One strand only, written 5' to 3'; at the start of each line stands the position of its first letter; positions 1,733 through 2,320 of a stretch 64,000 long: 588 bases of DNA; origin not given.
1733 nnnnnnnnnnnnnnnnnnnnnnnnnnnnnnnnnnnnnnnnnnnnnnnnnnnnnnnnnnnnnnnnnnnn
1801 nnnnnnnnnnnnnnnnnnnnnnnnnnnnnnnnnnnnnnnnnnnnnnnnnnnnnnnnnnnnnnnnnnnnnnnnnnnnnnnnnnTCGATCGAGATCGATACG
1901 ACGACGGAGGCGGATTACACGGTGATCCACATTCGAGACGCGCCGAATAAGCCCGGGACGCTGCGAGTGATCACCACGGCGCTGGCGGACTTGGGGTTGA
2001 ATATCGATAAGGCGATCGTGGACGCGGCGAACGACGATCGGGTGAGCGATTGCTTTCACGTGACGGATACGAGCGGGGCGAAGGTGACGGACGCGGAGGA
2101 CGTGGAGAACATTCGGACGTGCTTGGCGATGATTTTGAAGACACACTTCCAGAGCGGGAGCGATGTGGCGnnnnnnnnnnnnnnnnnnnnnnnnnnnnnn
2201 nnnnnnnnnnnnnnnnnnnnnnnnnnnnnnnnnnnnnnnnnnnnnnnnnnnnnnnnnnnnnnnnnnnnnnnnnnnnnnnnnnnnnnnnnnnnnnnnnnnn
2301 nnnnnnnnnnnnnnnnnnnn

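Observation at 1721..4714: ACT regulatory domain fused to a GT35 alpha-glucan phosphorylase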

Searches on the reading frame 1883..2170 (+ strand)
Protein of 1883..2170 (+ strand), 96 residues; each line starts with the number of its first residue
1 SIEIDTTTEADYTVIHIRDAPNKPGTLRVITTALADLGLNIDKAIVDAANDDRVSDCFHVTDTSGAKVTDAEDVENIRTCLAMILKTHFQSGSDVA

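Call 29: find_homologous_proteins(query=A2, max_evalue=0.001)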
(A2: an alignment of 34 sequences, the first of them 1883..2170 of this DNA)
Query A2 (34 sequences) (96 aa, profile of the alignment): 22 proteins with E <= 0.001 among 1375 candidates.
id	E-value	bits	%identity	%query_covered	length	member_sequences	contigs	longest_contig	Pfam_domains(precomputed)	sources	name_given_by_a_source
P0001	4.2e-26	108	100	100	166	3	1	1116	PF26956.1,PF01842.32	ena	-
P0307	3.8e-25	105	43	94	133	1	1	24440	PF01842.32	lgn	-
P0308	1.5e-23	100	34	92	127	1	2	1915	PF24931.2,PF26956.1,PF01842.32,PF22754.5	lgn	-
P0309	4.5e-23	98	36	61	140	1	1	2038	PF26956.1,PF01842.32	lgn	-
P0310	5.1e-23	98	39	77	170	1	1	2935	PF24931.2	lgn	-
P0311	6.4e-23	98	30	80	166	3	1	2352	PF24931.2,PF26956.1,PF01842.32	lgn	-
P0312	2.2e-22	96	30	88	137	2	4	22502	PF26956.1,PF01842.32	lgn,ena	-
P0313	7.8e-22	94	29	91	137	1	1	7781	PF24931.2,PF26956.1,PF01842.32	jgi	jgi:UTP:GlnB (protein PII) uridylyltransferase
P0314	2.2e-20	90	34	83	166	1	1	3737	PF24931.2,PF26956.1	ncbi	ncbi:MAG: hypothetical protein ACK4UN_09380, partial [Limisphaerales bacterium]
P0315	5.1e-15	73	42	80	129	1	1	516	PF24931.2,PF26956.1,PF01842.32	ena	-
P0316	5.1e-15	73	37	45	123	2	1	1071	-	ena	-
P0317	3.6e-13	67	33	84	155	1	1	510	-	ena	-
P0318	7.4e-13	66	39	78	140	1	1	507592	PF24914.2,PF26956.1,PF01842.32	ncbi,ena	-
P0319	3.2e-12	64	71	7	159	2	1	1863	-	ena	-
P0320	4.7e-11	60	31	57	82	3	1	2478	-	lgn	-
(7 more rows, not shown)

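Call 30: search_protein_families(library=pfam, alignment_id=A2, max_evalue=0.01)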
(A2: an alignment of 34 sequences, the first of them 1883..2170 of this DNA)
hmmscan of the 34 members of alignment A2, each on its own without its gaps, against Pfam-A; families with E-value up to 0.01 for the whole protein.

A. member 1, window:1883-2170:+ (96 aa): 2 families
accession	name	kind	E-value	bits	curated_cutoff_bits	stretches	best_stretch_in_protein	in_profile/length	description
PF01842.31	ACT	-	2.1e-08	34.2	27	1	19-67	6-55/66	ACT domain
PF22629.2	ACT_AHAS_ss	-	0.00074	20.1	27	1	21-56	6-41/67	AHAS small subunit-like ACT domain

B. families by the number of members that match (of 34 scanned): 8 families
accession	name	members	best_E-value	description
PF01842.31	ACT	30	6.8e-10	ACT domain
PF24931.1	ACT_ACR9_3rd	25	1.6e-09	ACR9-like, ACT-like domain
PF22754.3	bHLH-TF_ACT-like_plant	24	1.9e-08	Plant bHLH transcription factor, ACT-like domain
PF24914.1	ACR10_N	7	1.7e-05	ACT domain-containing protein ACR10, N-terminal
PF13291.12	ACT_4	7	0.00078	ACT domain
PF22629.2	ACT_AHAS_ss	6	0.00074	AHAS small subunit-like ACT domain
PF13740.12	ACT_6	3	0.00045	ACT domain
PF13399.11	LytR_C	1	0.0014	LytR cell envelope-related transcriptional attenuator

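Call 38: predict_structure(alignment_id=A2)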
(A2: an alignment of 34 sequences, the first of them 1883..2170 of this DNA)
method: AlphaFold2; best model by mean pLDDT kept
length: 96 residues; sequences in the alignment: 34
mean_pLDDT: 88.4   pTM: 0.76
mean pLDDT of the five models: 88.4, 87.7, 86.1, 85.1, 84.3
residues with pLDDT >= 90: 60; 70-90: 28; 50-70: 5; < 50: 3
segments of 3 or more residues with pLDDT < 50: 94-96
pLDDT, mean of each block of 10 residues (from residue 1): 91 92 88 94 86 89 94 94 89 53
secondary structure, 60 per line:
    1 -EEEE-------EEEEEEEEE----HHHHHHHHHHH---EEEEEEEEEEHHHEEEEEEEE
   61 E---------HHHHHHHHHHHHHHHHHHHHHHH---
elements in order: E2-5 E13-21 H26-36 E40-49 E53-61 H71-93

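Call 52: search_protein_families(library=ncbifam, alignment_id=A2, max_evalue=0.001)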
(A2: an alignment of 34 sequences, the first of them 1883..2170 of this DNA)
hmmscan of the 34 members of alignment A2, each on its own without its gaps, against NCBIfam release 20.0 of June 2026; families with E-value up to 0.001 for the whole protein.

A. member 1, window:1883-2170:+ (96 aa): 4 families
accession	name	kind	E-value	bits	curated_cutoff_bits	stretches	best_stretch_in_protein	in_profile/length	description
NF003467.0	PRK05092.1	equivalog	5.9e-12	44.2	959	1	2-88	842-926/940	[protein-PII] uridylyltransferase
TIGR01693.1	UTase_glnD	equivalog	3.7e-09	35.4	519.4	1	2-82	769-846/850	[protein-PII] uridylyltransferase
NF002895.0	PRK03381.1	equivalog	5.3e-06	24.8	631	1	5-75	701-770/782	[protein-PII] uridylyltransferase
NF001366.0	PRK00275.1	equivalog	6.5e-06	24.4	1299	1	3-87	805-887/895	[protein-PII] uridylyltransferase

B. families by the number of members that match (of 34 scanned): 8 families
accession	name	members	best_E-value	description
NF003467.0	PRK05092.1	34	6.1e-17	[protein-PII] uridylyltransferase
TIGR01693.1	UTase_glnD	34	3.6e-16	[protein-PII] uridylyltransferase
NF001366.0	PRK00275.1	33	6.5e-10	[protein-PII] uridylyltransferase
NF002895.0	PRK03381.1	32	1.9e-12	[protein-PII] uridylyltransferase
NF002837.0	PRK03059.1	21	1.2e-08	[protein-PII] uridylyltransferase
NF003448.0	PRK05007.1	19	6.1e-09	bifunctional uridylyltransferase/uridylyl-removing protein GlnD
NF002487.0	PRK01759.1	15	2.2e-07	bifunctional uridylyltransferase/uridylyl-removing protein GlnD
NF003347.0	PRK04374.1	8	1.8e-06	[protein-PII] uridylyltransferase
